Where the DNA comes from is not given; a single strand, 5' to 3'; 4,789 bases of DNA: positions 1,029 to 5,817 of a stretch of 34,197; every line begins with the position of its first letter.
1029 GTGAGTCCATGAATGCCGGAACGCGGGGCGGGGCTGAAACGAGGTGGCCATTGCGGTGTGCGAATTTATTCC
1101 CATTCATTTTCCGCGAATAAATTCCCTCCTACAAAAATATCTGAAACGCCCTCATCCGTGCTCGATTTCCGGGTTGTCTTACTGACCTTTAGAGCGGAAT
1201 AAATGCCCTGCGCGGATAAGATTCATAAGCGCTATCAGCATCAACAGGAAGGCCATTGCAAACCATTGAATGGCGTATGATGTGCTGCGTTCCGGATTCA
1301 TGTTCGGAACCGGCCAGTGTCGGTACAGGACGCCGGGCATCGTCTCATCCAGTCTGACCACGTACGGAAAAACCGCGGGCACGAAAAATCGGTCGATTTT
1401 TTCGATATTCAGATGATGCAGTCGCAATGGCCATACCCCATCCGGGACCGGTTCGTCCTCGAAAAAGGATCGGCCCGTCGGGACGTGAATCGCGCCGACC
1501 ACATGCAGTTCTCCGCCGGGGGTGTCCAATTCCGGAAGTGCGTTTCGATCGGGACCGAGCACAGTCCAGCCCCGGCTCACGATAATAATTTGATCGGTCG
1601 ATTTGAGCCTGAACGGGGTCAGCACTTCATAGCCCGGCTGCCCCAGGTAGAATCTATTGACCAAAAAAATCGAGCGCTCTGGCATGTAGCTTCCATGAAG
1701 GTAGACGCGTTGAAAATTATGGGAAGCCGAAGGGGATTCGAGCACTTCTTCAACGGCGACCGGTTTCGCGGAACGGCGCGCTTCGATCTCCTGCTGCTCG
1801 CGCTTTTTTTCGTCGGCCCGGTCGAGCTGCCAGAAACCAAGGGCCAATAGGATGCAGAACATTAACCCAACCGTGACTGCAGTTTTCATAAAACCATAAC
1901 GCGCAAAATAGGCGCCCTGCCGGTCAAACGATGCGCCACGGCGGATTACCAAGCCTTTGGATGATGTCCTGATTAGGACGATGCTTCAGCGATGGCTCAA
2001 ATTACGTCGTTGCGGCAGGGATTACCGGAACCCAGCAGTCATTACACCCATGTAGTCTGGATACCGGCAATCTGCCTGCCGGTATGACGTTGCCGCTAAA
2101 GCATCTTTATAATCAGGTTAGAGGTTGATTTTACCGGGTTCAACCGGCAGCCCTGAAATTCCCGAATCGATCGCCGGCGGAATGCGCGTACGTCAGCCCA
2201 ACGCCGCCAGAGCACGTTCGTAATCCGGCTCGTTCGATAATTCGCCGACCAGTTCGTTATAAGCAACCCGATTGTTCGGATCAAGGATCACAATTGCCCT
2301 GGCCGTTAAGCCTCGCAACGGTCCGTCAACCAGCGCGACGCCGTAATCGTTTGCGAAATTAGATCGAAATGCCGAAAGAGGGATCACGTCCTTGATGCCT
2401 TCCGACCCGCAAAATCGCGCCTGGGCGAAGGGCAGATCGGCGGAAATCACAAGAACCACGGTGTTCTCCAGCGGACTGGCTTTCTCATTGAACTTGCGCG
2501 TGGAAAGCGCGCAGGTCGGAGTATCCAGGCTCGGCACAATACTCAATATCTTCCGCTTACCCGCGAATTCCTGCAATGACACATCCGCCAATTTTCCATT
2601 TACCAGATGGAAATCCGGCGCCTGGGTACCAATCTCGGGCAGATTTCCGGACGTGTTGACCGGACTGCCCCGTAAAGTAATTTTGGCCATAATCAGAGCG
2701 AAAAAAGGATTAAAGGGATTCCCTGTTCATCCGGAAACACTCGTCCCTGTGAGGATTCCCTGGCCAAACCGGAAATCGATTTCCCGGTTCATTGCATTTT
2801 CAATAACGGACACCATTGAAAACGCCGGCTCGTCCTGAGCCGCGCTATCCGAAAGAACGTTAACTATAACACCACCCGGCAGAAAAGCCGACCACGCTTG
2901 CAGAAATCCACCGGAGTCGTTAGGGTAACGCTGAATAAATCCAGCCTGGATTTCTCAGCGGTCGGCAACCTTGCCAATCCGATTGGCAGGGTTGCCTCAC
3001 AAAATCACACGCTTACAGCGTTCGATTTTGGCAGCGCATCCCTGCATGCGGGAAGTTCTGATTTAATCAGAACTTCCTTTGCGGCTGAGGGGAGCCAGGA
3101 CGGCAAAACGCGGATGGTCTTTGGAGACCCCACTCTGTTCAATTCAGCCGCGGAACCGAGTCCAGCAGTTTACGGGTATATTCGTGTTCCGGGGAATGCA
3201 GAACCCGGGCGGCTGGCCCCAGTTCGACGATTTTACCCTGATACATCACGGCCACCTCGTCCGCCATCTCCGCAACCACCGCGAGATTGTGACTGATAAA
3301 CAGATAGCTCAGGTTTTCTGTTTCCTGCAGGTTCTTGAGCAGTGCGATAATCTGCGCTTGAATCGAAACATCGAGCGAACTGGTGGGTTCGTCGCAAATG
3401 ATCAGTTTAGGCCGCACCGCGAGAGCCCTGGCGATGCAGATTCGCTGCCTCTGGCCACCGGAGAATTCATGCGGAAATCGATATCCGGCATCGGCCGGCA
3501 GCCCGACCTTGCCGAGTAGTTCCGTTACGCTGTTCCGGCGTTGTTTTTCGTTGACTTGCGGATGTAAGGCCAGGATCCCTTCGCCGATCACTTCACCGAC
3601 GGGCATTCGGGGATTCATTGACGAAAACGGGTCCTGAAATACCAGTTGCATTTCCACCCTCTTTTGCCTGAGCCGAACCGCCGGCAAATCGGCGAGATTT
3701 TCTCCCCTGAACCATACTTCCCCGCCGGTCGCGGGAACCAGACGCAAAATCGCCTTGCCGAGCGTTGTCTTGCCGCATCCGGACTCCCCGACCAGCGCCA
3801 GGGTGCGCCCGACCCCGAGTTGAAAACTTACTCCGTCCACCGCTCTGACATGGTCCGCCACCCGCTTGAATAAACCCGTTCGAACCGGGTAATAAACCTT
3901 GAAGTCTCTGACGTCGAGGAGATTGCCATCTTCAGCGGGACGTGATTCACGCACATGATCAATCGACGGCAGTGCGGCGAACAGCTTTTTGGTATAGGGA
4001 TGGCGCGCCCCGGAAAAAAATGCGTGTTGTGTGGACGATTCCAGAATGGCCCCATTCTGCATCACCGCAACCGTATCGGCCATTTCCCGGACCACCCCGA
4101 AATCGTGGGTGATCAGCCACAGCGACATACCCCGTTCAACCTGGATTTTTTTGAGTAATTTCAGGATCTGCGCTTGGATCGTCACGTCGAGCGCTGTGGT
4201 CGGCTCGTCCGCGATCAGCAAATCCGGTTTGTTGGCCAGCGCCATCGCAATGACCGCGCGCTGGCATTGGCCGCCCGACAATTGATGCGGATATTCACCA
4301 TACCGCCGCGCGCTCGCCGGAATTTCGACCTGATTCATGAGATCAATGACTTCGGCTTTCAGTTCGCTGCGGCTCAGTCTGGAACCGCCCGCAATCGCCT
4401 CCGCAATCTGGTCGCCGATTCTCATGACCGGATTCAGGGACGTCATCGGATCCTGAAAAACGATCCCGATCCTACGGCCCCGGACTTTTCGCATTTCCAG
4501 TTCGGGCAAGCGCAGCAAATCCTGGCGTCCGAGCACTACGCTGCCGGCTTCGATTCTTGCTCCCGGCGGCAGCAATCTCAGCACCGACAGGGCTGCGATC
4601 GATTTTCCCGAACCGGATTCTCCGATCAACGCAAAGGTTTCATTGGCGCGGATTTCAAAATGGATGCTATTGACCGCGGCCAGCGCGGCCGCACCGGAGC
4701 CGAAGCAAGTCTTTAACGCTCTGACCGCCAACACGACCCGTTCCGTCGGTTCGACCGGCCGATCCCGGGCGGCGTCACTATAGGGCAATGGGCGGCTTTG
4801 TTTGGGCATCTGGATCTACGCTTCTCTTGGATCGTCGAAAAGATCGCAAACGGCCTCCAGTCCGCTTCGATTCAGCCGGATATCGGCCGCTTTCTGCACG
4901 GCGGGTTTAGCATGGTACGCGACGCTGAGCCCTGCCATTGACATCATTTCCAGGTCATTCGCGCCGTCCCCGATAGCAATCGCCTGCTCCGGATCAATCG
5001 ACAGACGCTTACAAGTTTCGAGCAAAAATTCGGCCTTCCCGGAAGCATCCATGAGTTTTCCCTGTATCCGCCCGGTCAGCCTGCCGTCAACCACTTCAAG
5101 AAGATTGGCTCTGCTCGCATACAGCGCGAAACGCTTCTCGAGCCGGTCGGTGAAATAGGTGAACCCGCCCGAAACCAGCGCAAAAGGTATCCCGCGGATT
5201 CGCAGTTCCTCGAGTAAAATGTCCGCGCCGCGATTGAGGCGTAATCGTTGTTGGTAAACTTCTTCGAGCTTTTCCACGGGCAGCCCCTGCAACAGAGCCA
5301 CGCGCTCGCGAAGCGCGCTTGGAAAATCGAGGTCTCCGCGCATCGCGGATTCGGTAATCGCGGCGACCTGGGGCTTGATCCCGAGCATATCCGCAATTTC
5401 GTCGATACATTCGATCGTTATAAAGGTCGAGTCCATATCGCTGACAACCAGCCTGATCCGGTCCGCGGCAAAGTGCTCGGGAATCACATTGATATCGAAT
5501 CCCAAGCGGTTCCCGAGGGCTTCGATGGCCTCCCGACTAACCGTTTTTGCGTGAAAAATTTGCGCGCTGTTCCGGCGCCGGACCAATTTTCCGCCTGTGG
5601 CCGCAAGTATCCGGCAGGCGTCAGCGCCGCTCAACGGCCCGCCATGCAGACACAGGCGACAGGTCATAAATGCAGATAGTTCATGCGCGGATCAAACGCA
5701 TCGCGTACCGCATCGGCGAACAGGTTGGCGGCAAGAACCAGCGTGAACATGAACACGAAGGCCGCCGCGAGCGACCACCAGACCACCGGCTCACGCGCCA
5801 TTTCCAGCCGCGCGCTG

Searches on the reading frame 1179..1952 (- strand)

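Call 5: search_protein_families(library=pfam, proteins=[window:1179-1952:-], max_evalue=0.001)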
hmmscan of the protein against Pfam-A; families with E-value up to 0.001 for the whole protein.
window:1179-1952:- (257 aa): 1 family
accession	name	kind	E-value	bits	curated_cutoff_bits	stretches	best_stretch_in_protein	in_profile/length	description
PF02104.20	SURF1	-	6.5e-36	125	23.4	1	31-235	3-205/205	SURF1 family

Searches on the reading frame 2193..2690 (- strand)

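Call 5: search_protein_families(library=pfam, proteins=[window:2193-2690:-], max_evalue=0.001)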
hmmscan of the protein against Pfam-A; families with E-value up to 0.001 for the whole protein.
window:2193-2690:- (165 aa): 2 families
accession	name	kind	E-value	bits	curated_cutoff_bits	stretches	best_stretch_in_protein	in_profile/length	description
PF08534.16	Redoxin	-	1.8e-29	102.9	26.6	1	21-161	3-148/148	Redoxin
PF00578.27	AhpC-TSA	-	3.3e-15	56.5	26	1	20-144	1-123/124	AhpC/TSA family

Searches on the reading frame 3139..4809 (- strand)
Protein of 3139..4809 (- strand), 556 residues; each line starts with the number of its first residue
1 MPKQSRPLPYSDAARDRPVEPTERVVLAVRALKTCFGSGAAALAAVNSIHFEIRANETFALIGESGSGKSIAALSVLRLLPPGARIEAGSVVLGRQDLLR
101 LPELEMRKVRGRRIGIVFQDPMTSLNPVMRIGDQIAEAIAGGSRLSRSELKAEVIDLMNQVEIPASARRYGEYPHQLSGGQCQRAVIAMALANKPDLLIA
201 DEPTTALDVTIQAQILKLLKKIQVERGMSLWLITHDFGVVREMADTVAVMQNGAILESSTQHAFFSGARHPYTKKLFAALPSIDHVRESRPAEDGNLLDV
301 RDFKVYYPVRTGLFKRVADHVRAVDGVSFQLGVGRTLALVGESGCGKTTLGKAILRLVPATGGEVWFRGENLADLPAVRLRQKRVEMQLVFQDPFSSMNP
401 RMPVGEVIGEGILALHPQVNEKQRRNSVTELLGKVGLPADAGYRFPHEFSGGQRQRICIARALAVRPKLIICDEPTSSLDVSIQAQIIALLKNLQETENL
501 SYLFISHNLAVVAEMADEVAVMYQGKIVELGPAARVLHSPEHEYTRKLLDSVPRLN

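Call 5: search_protein_families(library=pfam, proteins=[window:3139-4809:-], max_evalue=0.001)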
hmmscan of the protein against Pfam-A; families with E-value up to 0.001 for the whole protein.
window:3139-4809:- (556 aa): 9 families
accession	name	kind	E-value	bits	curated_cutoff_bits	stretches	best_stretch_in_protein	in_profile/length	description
PF00005.33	ABC_tran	-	1.5e-60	204.2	25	2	325-477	2-137/137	ABC transporter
PF13304.12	AAA_21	-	3.6e-15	57.3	27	0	446-512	235-303/304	AAA domain, putative AbiEii toxin, Type IV TA system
PF08352.17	oligo_HPY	-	7e-14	52.4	27.1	2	528-556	1-29/65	Oligopeptide/dipeptide transporter, C-terminal region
PF02463.25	SMC_N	-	5.8e-11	42.7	40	1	337-523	27-213/220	RecF/RecN/SMC N terminal domain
PF13401.12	AAA_22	-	3.1e-08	34.4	27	0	336-496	7-109/130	AAA domain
PF13555.12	AAA_29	-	6.7e-06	26.2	27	0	51-70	17-36/61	P-loop containing region of AAA domain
PF13191.12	AAA_16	-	5.8e-05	24.1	32.6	0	334-363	24-53/167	AAA ATPase domain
PF01078.27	Mg_chelatase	-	0.00017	21.5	20.3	0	334-367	22-55/207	Magnesium chelatase, subunit ChlI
PF05729.18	NACHT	-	0.00032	21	26.7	0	335-356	1-22/167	NACHT domain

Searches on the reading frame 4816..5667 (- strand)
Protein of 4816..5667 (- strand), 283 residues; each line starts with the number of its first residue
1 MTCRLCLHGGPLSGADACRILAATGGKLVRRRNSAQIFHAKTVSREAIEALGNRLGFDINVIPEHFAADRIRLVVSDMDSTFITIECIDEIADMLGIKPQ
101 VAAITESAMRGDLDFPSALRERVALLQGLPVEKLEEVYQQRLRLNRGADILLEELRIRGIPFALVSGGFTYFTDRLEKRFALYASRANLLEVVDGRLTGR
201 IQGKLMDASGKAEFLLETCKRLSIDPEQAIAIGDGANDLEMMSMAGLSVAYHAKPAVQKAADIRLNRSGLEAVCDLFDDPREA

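Call 5: search_protein_families(library=pfam, proteins=[window:4816-5667:-], max_evalue=0.001)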
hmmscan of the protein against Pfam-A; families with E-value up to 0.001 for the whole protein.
window:4816-5667:- (283 aa): 4 families
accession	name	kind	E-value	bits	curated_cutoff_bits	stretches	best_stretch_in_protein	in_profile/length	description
PF12710.13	HAD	-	2.3e-16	61.2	27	1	74-242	1-188/189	haloacid dehalogenase-like hydrolase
PF00702.32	Hydrolase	-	2.4e-15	57.9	26.4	1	71-246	1-191/191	haloacid dehalogenase-like hydrolase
PF08282.18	Hydrolase_3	-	4.2e-12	46.8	20.9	1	211-263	188-241/255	haloacid dehalogenase-like hydrolase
PF13419.12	HAD_2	-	0.00022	21.9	23.8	0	212-250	138-176/178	Haloacid dehalogenase-like hydrolase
